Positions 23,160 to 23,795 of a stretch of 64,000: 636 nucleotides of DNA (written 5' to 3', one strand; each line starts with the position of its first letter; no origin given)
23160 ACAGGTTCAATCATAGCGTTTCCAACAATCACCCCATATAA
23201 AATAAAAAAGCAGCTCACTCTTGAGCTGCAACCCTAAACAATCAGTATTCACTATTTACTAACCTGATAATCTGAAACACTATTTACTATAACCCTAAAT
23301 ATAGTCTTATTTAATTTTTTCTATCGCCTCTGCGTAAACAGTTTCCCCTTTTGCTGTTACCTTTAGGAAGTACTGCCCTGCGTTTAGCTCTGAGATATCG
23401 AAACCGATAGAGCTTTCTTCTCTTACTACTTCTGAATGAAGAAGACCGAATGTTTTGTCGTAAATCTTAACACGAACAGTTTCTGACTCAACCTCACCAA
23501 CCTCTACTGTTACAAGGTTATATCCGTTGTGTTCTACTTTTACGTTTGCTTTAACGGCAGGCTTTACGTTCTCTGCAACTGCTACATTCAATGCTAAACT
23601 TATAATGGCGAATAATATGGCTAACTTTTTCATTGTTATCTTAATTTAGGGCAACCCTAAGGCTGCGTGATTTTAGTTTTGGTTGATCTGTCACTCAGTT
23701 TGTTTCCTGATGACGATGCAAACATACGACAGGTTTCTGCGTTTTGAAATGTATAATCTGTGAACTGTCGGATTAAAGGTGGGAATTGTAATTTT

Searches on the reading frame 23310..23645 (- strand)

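Call 81: search_protein_families(library=pfam, max_evalue=0.01, proteins=[window:23310-23645:-])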
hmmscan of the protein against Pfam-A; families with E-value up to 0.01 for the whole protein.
window:23310-23645:- (112 aa): 2 families
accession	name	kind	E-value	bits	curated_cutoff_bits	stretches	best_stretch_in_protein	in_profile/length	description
PF18962.6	Por_Secre_tail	-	1.7e-05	25.4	27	1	44-103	9-69/75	Secretion system C-terminal sorting domain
PF11589.14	DUF3244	-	0.00028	21.3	25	1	44-103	30-90/96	Domain of unknown function (DUF3244)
